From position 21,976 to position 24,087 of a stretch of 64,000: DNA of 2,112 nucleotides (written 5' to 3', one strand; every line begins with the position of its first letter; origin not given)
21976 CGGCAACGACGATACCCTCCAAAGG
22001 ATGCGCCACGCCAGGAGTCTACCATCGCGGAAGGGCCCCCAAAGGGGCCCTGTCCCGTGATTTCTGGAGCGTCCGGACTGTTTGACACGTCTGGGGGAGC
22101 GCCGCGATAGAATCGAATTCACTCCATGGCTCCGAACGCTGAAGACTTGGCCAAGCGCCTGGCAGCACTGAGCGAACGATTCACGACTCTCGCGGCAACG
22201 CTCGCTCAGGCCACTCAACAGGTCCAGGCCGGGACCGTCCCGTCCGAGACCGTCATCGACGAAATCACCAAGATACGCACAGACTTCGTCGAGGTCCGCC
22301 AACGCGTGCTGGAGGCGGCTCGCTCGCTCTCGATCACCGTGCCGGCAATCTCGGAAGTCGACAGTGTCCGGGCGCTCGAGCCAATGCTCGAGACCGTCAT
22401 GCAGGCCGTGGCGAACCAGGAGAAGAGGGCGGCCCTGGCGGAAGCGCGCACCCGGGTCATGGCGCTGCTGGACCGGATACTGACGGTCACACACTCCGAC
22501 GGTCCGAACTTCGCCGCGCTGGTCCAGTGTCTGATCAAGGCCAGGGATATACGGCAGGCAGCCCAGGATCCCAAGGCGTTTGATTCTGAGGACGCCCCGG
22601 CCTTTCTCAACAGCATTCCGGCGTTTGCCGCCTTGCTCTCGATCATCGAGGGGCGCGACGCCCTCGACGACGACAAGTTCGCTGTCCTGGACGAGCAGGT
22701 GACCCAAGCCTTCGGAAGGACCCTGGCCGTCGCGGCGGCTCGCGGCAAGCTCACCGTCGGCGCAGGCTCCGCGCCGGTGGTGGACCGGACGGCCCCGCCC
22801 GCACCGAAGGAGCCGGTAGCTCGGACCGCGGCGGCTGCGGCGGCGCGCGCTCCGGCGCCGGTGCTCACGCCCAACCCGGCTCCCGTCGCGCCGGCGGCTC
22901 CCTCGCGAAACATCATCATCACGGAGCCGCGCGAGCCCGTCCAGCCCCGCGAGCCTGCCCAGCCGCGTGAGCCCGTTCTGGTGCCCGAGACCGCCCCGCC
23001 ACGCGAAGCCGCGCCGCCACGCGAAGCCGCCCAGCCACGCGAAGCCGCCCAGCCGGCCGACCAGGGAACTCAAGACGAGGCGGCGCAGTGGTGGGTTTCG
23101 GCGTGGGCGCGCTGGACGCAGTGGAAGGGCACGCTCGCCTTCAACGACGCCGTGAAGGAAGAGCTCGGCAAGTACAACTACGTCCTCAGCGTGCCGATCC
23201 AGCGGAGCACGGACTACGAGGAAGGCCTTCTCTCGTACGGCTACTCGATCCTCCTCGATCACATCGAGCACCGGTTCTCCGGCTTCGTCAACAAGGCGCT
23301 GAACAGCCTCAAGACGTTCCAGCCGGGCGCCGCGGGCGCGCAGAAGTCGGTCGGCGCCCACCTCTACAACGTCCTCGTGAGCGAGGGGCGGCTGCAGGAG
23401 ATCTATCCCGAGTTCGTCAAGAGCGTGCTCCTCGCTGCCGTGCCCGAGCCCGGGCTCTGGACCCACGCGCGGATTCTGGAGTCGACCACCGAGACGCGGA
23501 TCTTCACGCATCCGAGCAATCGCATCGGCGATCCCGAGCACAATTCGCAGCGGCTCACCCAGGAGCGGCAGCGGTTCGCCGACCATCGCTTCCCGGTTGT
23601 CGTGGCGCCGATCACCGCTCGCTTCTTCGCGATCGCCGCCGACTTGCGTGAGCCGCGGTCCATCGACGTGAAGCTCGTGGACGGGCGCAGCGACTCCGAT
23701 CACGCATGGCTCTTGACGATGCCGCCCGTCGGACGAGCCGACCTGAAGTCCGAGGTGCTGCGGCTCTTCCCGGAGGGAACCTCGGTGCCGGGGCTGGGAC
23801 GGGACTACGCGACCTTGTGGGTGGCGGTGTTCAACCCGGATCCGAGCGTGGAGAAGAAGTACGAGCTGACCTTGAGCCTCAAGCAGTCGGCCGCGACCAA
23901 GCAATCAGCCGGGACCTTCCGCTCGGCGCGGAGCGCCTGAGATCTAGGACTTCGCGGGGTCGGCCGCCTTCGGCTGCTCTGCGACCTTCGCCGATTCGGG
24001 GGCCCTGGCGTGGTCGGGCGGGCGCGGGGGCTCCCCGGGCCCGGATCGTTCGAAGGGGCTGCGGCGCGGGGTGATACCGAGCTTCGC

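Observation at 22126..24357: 604-aa orphan protein with PREP(V/A)Q tandem repeats, tightly paired with a convergent coiled-coil gene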

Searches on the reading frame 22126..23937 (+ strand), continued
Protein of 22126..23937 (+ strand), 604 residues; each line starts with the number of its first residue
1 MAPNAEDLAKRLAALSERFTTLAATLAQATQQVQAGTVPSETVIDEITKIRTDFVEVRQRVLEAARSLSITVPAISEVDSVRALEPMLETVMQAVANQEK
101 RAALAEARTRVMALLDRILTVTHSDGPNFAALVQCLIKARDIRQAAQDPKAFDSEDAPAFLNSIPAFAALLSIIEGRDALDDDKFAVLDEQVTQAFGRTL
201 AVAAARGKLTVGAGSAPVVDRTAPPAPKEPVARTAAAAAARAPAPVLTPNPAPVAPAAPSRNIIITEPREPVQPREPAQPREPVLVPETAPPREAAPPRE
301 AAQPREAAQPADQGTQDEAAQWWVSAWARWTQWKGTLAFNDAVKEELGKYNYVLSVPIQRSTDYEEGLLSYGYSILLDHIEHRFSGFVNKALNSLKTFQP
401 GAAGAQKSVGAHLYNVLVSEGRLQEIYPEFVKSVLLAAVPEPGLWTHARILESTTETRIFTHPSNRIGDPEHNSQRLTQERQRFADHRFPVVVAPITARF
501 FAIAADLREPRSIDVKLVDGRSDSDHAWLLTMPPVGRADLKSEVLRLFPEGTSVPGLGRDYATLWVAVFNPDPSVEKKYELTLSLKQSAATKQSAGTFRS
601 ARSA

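Call 66: find_encoding_contigs(protein=P0192, flank=6000, max_places=3)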
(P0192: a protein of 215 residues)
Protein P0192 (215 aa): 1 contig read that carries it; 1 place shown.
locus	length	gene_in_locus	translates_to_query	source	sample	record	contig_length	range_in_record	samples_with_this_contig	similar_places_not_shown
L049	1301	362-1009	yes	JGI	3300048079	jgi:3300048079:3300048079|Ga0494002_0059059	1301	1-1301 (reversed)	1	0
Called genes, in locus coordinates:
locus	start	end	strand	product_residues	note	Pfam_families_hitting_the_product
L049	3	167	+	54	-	?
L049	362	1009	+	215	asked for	-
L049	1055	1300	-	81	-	?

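Call 67: find_encoding_contigs(protein=P0274, flank=6000, max_places=2)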
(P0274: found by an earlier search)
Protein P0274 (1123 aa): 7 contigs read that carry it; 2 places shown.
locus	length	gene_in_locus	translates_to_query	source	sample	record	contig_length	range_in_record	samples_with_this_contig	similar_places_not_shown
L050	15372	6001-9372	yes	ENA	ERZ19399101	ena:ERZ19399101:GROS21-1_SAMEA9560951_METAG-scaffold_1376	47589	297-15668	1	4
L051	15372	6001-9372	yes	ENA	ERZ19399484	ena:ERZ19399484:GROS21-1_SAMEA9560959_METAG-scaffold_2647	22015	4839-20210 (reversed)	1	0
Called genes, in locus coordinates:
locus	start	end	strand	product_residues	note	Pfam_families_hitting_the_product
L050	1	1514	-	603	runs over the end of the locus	?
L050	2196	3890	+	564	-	PF00005:ABC_tran, PF01078:Mg_chelatase (faint), PF02463:SMC_N (faint), PF03193:RsgA_GTPase (faint), PF13191:AAA_16 (faint), PF13555:AAA_29 (faint), PF12848:ABC_tran_Xtn, PF00005:ABC_tran, +4 more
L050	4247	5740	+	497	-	PF13424:TPR_12, PF24885:TPR_NPHP3, PF13374:TPR_10, PF13424:TPR_12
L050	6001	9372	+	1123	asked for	PF13424:TPR_12, PF24885:TPR_NPHP3, PF13374:TPR_10, PF13424:TPR_12, PF13374:TPR_10, PF13424:TPR_12, PF24885:TPR_NPHP3, PF13424:TPR_12, +34 more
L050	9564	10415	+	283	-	PF00188:CAP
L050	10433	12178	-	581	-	PF01061:ABC2_membrane (weak), PF12679:ABC2_membrane_2, PF12730:ABC2_membrane_4 (weak)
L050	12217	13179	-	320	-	PF01261:AP_endonuc_2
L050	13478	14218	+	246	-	PF00359:PTS_EIIA_2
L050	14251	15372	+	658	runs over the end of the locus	PF00361:Proton_antipo_M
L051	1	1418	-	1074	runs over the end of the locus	?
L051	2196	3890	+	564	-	PF00005:ABC_tran, PF01078:Mg_chelatase (faint), PF02463:SMC_N (faint), PF03193:RsgA_GTPase (faint), PF13191:AAA_16 (faint), PF13555:AAA_29 (faint), PF12848:ABC_tran_Xtn, PF00005:ABC_tran, +4 more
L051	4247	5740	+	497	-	PF13424:TPR_12, PF24885:TPR_NPHP3, PF13374:TPR_10, PF13424:TPR_12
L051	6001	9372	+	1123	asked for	PF13424:TPR_12, PF24885:TPR_NPHP3, PF13374:TPR_10, PF13424:TPR_12, PF13374:TPR_10, PF13424:TPR_12, PF24885:TPR_NPHP3, PF13424:TPR_12, +34 more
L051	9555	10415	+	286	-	PF00188:CAP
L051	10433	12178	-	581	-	PF01061:ABC2_membrane (weak), PF12679:ABC2_membrane_2, PF12730:ABC2_membrane_4 (weak)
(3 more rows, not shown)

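Call 68: find_encoding_contigs(protein=P0252, flank=6000, max_places=2)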
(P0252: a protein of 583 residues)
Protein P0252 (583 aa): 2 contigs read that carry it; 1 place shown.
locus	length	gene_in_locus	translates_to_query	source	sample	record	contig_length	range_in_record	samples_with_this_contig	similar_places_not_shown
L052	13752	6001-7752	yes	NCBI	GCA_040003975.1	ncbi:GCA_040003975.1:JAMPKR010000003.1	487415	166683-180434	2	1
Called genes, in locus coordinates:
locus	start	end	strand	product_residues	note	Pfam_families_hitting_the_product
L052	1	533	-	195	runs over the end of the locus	PF00254:FKBP_C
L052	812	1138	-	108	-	PF05597:Phasin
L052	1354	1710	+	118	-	-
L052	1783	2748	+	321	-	PF01869:BcrAD_BadFG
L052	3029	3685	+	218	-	-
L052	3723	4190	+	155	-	PF02308:MgtC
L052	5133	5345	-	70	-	-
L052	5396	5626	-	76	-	-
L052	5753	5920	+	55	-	-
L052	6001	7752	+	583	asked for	PF07538:ChW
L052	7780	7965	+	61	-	-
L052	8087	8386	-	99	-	-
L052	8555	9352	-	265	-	PF02654:CobS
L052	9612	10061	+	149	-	-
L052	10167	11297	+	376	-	PF01702:TGT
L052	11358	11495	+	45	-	PF02533:PsbK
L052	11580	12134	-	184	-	PF02798:GST_N, PF13417:GST_N_3, PF13409:GST_N_2, PF14497:GST_C_3, PF00043:GST_C, PF13410:GST_C_2 (weak)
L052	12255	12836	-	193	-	PF02659:Mntp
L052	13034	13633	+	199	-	PF01292:Ni_hydr_CYTB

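Call 75: search_protein_families(library=ncbifam, proteins=[P0176, P0162, P0204, P0191, L036:3194-5251:+, P0236, P0189, P0216], max_evalue=0.01)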
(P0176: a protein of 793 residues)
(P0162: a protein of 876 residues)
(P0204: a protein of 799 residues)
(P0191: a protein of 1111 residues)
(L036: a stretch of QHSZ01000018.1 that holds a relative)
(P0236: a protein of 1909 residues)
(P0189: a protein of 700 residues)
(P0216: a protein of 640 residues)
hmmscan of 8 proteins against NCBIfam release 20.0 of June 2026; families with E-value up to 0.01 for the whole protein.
P0176 (793 aa): 1 family
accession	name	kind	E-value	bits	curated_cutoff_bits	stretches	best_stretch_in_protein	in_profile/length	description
NF045524.1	MXAN_6640_HExxH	subfamily_domain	2.9e-05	24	140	1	282-395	53-159/290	MXAN_6640 family putative metalloprotease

P0162 (876 aa): 1 family
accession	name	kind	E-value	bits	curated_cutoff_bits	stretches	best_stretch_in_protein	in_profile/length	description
NF045524.1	MXAN_6640_HExxH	subfamily_domain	2.8e-05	24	140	1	413-523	106-209/290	MXAN_6640 family putative metalloprotease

P0204 (799 aa): 1 family
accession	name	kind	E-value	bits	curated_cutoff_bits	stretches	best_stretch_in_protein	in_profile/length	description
NF045524.1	MXAN_6640_HExxH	subfamily_domain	4.2e-05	23.4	140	1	251-325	71-143/290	MXAN_6640 family putative metalloprotease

P0191 (1111 aa): 3 families
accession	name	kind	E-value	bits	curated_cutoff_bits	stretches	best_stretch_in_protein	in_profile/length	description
NF033786.1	phenyl_MerG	equivalog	9.4e-08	32.3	350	1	46-119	139-213/217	phenylmercury resistance protein MerG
NF038194.1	AlgK_TPR_lipo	equivalog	3.6e-07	29.2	700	1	39-123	356-440/448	alginate biosynthesis TPR repeat lipoprotein AlgK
NF045524.1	MXAN_6640_HExxH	subfamily_domain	0.00011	22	140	1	379-453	59-144/290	MXAN_6640 family putative metalloprotease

L036:3194-5251:+ (686 aa): 3 families
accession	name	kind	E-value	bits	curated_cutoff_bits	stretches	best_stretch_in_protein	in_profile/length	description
NF058673.1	LipAdnlyCyLipJMY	equivalog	6.8e-26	91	800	1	66-224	297-447/449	bifunctional lipase/adenylate cyclase LipJ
TIGR03903.1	TOMM_kin_cyc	equivalog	3.5e-05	21.8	705.75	1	122-255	356-495/1267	TOMM system kinase/cyclase fusion protein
TIGR04510.1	mod_pep_cyc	subfamily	0.0056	15.2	400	0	66-200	7-151/814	putative peptide modification system cyclase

P0236 (1909 aa): 0 families

P0189 (700 aa): 0 families

P0216 (640 aa): 0 families
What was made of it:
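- On NCBIfam NF045524, MXAN_6640 family putative metalloprotease: HExxH relatives score 22-24 bits, E 3e-5 to 1e-4 (call 75).
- Four of four relatives tested give sub-threshold hits to the NCBIfam MXAN_6640 putative metalloprotease model (call 75).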

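Call 84: list_cluster_members(proteins=[P0123, P0124, P0127, P0131, P0133, P0139, P0141, P0149, P0156, P0193])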
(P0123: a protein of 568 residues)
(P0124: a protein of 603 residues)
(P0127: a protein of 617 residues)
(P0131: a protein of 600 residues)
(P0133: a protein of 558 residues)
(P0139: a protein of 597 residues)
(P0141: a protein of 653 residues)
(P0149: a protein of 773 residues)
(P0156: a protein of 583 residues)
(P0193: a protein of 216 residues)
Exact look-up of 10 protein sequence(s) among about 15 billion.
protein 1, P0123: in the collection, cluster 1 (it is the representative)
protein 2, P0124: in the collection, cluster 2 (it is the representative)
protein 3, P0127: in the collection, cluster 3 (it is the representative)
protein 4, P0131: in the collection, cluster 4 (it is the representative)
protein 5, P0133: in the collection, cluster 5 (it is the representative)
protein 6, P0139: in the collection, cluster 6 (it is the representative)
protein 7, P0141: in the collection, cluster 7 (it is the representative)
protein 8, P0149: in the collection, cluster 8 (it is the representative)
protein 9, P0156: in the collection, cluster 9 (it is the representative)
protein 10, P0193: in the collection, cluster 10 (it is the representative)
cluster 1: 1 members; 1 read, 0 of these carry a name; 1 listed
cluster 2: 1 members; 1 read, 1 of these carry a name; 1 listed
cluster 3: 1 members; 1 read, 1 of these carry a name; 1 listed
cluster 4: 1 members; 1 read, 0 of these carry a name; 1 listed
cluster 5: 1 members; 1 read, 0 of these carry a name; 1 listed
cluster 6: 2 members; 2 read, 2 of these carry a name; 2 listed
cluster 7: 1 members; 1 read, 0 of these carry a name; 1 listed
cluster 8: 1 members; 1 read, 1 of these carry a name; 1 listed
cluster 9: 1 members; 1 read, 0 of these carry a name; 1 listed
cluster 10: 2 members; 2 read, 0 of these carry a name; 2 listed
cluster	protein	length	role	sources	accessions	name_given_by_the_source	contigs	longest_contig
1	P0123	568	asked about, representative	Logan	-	-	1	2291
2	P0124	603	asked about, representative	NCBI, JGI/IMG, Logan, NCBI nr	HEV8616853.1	MAG TPA: hypothetical protein VGU22_15280 [Methylomirabilota bacterium] | hypothetical protein | hypothetical protein [Methylomirabilota bacterium]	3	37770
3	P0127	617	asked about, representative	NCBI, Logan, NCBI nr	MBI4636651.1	MAG: hypothetical protein HY727_09925 [Candidatus Rokubacteria bacterium] | hypothetical protein [Candidatus Rokubacteria bacterium]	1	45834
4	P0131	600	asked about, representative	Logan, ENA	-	-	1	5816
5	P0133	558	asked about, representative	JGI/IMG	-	-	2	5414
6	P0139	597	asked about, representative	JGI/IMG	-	hypothetical protein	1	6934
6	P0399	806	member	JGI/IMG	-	class 3 adenylate cyclase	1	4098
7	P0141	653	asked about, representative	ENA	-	-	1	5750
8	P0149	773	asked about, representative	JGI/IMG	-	class 3 adenylate cyclase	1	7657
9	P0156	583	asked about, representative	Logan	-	-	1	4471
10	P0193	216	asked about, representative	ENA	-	-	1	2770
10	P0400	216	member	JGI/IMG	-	-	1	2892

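Call 86: search_protein_families(library=pfam, proteins=[P0149, P0399, L036:3194-5251:+, P0134, P0220, P0241, P0253], max_evalue=0.001)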
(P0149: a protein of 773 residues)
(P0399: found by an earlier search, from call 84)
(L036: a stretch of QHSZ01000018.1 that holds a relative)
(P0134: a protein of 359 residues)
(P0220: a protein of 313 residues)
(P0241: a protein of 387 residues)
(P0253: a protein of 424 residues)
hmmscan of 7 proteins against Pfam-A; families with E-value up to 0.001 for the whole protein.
P0149 (773 aa): 2 families
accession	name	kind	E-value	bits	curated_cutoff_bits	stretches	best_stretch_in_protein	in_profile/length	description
PF00211.25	Guanylate_cyc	-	1.2e-20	74.3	21.9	1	27-187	8-179/183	Adenylate and Guanylate cyclase catalytic domain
PF00990.26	GGDEF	-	0.00055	20.2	23.8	0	26-105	31-111/161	Diguanylate cyclase, GGDEF domain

P0399 (806 aa): 2 families
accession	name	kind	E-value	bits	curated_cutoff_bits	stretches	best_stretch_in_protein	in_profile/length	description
PF00211.25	Guanylate_cyc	-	8.1e-18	65.1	21.9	1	20-180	7-178/183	Adenylate and Guanylate cyclase catalytic domain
PF00990.26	GGDEF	-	3.5e-05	24.1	23.8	1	12-103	23-115/161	Diguanylate cyclase, GGDEF domain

L036:3194-5251:+ (686 aa): 2 families
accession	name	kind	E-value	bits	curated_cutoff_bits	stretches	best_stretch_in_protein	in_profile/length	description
PF00211.25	Guanylate_cyc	-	4.8e-20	72.4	21.9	1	64-216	8-172/183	Adenylate and Guanylate cyclase catalytic domain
PF00990.26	GGDEF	-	9e-05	22.7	23.8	1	65-158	33-127/161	Diguanylate cyclase, GGDEF domain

P0134 (359 aa): 0 families

P0220 (313 aa): 0 families

P0241 (387 aa): 0 families

P0253 (424 aa): 0 families
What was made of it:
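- Guanylate_cyc fusions in three proteins (call 86).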

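Call 92: find_related_loci(query=A11, collection=metagenome_contigs, flank=6000)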
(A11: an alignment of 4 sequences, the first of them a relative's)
Query A11 (216 aa) in metagenome_contigs; peptide patterns used: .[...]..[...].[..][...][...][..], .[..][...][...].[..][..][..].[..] (x = any residue, [..] = any of these).
554 stretches matched a pattern; 3 encode a relative of the query (tblastn E <= 1e-3); 3 distinct loci.
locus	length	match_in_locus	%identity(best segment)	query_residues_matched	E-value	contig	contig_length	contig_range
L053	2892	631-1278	99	1-216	6e-145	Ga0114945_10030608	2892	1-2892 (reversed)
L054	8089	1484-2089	42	8-214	1e-47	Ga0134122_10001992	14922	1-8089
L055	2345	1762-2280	37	38-212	1e-30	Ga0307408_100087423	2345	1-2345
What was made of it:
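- Tried and rejected: The third attempt returned only three loci (call 92).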

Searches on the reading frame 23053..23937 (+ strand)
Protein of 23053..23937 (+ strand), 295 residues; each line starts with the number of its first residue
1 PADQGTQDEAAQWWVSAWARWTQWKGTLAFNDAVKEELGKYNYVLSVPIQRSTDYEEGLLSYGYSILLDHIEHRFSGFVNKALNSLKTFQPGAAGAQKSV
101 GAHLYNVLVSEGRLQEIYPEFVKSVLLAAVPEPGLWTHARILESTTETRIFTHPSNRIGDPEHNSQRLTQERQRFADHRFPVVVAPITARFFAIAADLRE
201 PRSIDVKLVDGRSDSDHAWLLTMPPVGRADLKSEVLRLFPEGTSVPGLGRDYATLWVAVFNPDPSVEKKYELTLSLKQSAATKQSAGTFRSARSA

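Call 42: search_solved_structures(query=A5, max_evalue=1)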
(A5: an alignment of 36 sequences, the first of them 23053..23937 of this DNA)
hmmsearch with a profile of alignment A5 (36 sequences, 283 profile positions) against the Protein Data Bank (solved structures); distinct sequences matched with E-value up to 1: 16.
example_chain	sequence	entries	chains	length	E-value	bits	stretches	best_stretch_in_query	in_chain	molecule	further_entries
5ctr_A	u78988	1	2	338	0.022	16.9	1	98-172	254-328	Squamous cell carcinoma antigen recognized by T-cells 3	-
5ctq_A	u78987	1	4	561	0.045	15.9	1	99-172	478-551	Squamous cell carcinoma antigen recognized by T-cells 3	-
1h1v_G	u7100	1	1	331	0.2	13.7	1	177-222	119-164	GELSOLIN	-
1p8x_A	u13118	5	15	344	0.21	13.6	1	177-222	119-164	Gelsolin precursor, plasma | Gelsolin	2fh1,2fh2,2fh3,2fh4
1nph_A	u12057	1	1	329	0.34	13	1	178-228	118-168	Gelsolin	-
6jeg_A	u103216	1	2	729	0.53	12.3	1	177-222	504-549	Gelsolin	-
6jco_A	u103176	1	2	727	0.53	12.3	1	177-222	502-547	Gelsolin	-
6jeh_A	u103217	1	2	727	0.54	12.3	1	177-222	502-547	Gelsolin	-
8vkh_G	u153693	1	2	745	0.55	12.3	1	177-222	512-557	Gelsolin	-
8viz_G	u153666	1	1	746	0.55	12.3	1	177-222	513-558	Gelsolin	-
6q9z_A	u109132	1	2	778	0.58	12.2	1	177-222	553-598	Gelsolin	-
6q9r_A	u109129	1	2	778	0.58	12.2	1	177-222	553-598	Gelsolin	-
6qbf_A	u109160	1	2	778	0.58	12.2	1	177-222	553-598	Gelsolin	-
3ffn_A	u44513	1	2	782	0.58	12.2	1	177-222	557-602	Gelsolin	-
1d0n_A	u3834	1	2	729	0.91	11.6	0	177-223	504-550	HORSE PLASMA GELSOLIN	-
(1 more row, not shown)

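Call 46: predict_structure(alignment_id=A5)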
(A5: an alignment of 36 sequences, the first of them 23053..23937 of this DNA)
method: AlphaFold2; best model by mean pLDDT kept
length: 295 residues; sequences in the alignment: 36
mean_pLDDT: 92.8   pTM: 0.89
mean pLDDT of the five models: 92.8, 92.7, 92.5, 92.1, 92.0
residues with pLDDT >= 90: 257; 70-90: 10; 50-70: 23; < 50: 5
segments of 3 or more residues with pLDDT < 50: none
pLDDT, mean of each block of 10 residues (from residue 1): 61 97 97 98 97 96 98 98 94 72 96 98 98 97 98 92 97 98 98 97 98 98 97 98 98 98 98 95 54 50
secondary structure, 60 per line:
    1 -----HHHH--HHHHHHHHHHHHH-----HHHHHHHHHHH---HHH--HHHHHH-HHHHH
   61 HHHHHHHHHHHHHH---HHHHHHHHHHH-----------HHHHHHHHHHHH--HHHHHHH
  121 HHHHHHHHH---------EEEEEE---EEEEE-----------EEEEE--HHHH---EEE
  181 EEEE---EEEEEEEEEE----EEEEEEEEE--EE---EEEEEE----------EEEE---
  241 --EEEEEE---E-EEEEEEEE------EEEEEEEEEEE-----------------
elements in order: H6-9 H12-24 H30-40 H49-54 H56-74 H78-88 H100-111 H114-129 E139-144 E148-152 E164-168 H171-174 E178-184 E188-197 E202-210 E218-223 E234-237 E243-248 E254-261 E268-278
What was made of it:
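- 23074..23937 (+): C-domain (aa 317-604): zincin-derived pseudo-peptidase module. Model with pLDDT 92.8 and pTM 0.89 (call 46).
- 23068..23439 (+): Helical sub-domain of the C-domain (aa 315-438). DSSP of the model: helices at model residues 6-129 (call 46).
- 23467..23886 (+): β-sandwich sub-domain of the C-domain (aa 448-587). Strands at model residues 139-278 (call 46).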

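Call 51: fold_search(model_id=the predicted structure, library=pdb)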
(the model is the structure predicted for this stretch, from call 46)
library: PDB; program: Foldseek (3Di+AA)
matches with E <= 10: 1636; with E <= 0.001: 9
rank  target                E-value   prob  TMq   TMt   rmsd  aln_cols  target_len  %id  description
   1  4dzg                  8.1e-05  1.00  0.25  0.58   4.8       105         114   11  Crystal structure of Aeromonas hydrophila PliG, a periplasmic lysozyme inhibitor of g-type lysozyme (released 2012-06-13)
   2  5gu5                  2.3e-04  1.00  0.25  0.59   4.1       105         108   11  Crystal structure of p24gamma2 GOLD domain determined by sulfur-SAD (released 2017-01-25)
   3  4dxz                  4.5e-04  1.00  0.25  0.57   4.4       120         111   10  crystal structure of a PliG-Ec mutant, a periplasmic lysozyme inhibitor of g-type lysozyme from Escherichia coli (released 2012-06-20)
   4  3afg_B                4.5e-04  1.00  0.24  0.15   5.5       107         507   15  Crystal structure of ProN-Tk-SP from Thermococcus kodakaraensis (released 2010-08-04)
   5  6ov2_B                7.6e-04  0.92  0.18  0.32   6.7       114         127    7  Crystal structure of human claudin-9 in complex with Clostridium perfringens entertoxin C-terminal domain in closed fo (released 2019-09-04)
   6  7pug_A                8.0e-04  0.69  0.22  0.10  22.1       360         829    7  GH115 alpha-1,2-glucuronidase in complex with xylopentaose (released 2022-01-19)
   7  2wno                  8.5e-04  0.98  0.21  0.41   7.0       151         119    8  X-ray Structure of CUB_C domain from TSG-6 (released 2010-09-01)
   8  8u5b_B                9.1e-04  1.00  0.23  0.46   4.6       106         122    9  Cryo-EM structure of human claudin-4 complex with Clostridium perfringens enterotoxin C-terminal domain and sFab COP-1 (released 2023-09-27)
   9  7tl6_B                9.6e-04  0.95  0.17  0.32   6.5        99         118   19  Murine meteorin N-terminal CUB domain (released 2023-01-25)
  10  7rrm_A                1.1e-03  1.00  0.26  0.66   4.1       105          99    8  Structure of the human TMED1 (p24gamma1) Golgi dynamics Domain (released 2021-10-20)
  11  5b2g_D                1.2e-03  0.96  0.21  0.39   5.8       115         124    9  Crystal structure of human claudin-4 in complex with C-terminal fragment of Clostridium perfringens enterotoxin (released 2016-10-05)
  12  7pxq                  1.4e-03  0.63  0.22  0.10  22.5       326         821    7  GH115 alpha-1,2-glucuronidase D303A (released 2022-01-19)
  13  4jdo_D                1.6e-03  0.72  0.17  0.21  14.4       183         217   10  Secreted chlamydial protein pgp3, coiled-coil deletion (released 2013-06-05)
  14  9pzi_H                1.7e-03  0.99  0.24  0.47   4.5       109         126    9  Crystal Structure of synthetic antibody COP-2 in complex with the C-terminal domain of Clostridium perfringens enterot (released 2025-08-20)
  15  3lxu                  1.9e-03  0.98  0.27  0.08  11.2       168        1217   10  Crystal Structure of Tripeptidyl Peptidase 2 (TPP II) (released 2010-08-11)
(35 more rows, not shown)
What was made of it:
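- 23467..23886 (+): Foldseek hits to PliG (E 8e-5), GOLD, CUB, C-CPE and the ColG collagen-binding domain (call 51).
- Closest known: PPC / collagen-binding / PliG / GOLD / CUB-type β-sandwiches. Same: The last ~140 residues fold as a β-sandwich with Foldseek E 8e-5 to 4e-3 and target-normalised TM 0.5-0.66 to these domains (call 51).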
